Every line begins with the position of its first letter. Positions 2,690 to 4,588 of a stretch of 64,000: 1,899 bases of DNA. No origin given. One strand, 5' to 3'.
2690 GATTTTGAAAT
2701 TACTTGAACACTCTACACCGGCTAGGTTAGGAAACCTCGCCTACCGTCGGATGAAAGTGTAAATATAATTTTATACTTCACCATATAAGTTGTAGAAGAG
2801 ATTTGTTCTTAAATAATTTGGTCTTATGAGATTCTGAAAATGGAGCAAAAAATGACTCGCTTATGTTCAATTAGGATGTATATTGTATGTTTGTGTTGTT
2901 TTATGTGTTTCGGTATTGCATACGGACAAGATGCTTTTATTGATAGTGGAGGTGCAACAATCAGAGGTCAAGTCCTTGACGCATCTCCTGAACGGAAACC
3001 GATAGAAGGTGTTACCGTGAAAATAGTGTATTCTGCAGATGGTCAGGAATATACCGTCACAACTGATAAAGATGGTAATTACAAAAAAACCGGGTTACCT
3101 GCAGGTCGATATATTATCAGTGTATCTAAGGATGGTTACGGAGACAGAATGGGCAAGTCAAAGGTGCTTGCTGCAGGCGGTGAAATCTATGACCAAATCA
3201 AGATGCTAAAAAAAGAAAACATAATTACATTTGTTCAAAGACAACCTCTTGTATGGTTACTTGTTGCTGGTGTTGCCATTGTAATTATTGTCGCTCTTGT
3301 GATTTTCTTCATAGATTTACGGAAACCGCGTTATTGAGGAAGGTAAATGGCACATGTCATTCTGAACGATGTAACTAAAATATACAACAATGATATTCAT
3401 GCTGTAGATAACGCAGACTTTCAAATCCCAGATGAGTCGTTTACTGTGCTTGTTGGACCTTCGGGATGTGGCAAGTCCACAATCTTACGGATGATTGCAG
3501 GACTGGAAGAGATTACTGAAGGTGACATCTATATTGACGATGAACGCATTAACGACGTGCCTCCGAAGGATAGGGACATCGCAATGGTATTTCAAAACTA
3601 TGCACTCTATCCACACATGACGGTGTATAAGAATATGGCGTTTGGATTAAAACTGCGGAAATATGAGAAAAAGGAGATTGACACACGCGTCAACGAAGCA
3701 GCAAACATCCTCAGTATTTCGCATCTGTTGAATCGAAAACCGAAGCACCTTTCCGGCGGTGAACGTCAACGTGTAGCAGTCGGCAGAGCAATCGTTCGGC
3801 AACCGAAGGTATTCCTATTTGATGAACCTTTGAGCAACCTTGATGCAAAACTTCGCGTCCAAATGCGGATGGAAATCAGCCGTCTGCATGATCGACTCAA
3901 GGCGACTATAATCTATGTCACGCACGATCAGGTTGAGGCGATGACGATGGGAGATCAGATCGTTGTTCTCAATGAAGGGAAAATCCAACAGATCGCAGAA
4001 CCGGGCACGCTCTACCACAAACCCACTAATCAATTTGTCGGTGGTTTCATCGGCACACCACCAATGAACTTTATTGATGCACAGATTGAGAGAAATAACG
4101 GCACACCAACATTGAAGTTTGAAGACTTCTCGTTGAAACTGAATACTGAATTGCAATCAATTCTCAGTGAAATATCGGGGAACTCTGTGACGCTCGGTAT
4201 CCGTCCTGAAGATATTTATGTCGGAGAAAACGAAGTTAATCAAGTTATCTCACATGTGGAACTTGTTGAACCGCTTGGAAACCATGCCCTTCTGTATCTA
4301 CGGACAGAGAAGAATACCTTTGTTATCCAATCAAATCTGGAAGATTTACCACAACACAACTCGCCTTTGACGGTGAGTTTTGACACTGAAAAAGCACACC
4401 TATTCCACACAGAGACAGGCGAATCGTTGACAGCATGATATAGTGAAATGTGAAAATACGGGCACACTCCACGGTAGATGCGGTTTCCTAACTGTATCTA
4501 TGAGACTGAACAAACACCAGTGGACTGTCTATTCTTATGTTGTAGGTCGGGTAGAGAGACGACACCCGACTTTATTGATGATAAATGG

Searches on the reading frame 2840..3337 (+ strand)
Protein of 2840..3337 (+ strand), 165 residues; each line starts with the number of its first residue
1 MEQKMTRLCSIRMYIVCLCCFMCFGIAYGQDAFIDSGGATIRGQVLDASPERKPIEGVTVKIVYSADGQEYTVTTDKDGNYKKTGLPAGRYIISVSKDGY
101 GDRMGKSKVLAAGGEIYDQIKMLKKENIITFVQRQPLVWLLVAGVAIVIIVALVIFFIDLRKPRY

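Call 71: search_protein_families(library=pfam, proteins=[window:2840-3337:+], max_evalue=0.001)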
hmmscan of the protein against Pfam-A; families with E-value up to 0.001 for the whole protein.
window:2840-3337:+ (165 aa): 5 families
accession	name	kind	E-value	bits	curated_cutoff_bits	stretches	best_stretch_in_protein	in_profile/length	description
PF13620.12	CarboxypepD_reg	-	1.2e-15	58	32.3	1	40-114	1-73/82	Carboxypeptidase regulatory-like domain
PF17210.9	SdrD_B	-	6.1e-08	33.3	29.7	1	51-97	20-66/112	SdrD B-like domain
PF13715.12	CarbopepD_reg_2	-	2.7e-07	31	32.2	1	41-104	1-59/88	CarboxypepD_reg-like domain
PF17802.7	SpaA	-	3.7e-06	27.4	23.1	1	51-93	12-56/91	Prealbumin-like fold domain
PF22902.2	NOMO1-like_9th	-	0.00068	19.8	27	0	53-100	11-60/75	BOS complex subunit NOMO1-like, beta sandwich domain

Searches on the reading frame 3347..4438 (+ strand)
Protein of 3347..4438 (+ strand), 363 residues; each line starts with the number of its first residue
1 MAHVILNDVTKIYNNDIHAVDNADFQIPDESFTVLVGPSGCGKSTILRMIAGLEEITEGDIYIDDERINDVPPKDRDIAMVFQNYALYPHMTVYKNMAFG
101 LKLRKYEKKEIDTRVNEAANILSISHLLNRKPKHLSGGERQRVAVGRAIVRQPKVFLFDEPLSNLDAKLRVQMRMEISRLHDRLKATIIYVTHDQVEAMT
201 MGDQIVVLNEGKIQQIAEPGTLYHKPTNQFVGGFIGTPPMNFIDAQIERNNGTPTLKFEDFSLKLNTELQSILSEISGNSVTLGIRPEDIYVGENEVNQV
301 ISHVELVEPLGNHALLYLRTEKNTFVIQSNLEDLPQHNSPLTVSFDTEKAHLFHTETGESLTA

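Call 70: search_protein_families(library=padloc, proteins=[window:3347-4438:+], max_evalue=0.00001)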
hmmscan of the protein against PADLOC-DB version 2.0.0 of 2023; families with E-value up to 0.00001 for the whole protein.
window:3347-4438:+ (363 aa): 4 families
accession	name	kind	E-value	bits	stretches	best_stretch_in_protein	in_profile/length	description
PDLC04135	mad3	-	5.8e-31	106.4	2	128-210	257-339/374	mads_3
PDLC04140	mad8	-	5.9e-13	47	1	17-195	14-234/314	mads_8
PDLC02980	AriA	-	1e-08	33.5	0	32-85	1-63/304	-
PDLC02914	ATPase-Toprim_I-B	-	4.9e-07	27.3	0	17-54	10-49/443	-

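Call 71: search_protein_families(library=pfam, proteins=[window:3347-4438:+], max_evalue=0.001)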
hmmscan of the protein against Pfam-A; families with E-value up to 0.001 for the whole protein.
window:3347-4438:+ (363 aa): 8 families
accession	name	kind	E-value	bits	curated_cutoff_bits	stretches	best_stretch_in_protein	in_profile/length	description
PF00005.33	ABC_tran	-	8.9e-34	117.5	25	1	21-162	2-136/137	ABC transporter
PF17912.7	OB_MalK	-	5.7e-12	46.8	27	1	236-290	1-53/53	MalK OB fold domain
PF08402.16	TOBE_2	-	5.5e-09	36.5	21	1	283-353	1-76/76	TOBE domain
PF13304.12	AAA_21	-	2.6e-07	31.4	27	0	32-68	1-49/304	AAA domain, putative AbiEii toxin, Type IV TA system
PF02463.25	SMC_N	-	3.5e-07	30.3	40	1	29-205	23-211/220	RecF/RecN/SMC N terminal domain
PF03193.22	RsgA_GTPase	-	0.0004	20.7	30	1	26-62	103-138/174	RsgA GTPase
PF13401.12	AAA_22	-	0.00075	20.3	27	0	30-74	5-33/130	AAA domain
PF13175.12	AAA_15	-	0.00078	19.6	32.1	0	24-82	16-83/374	AAA ATPase domain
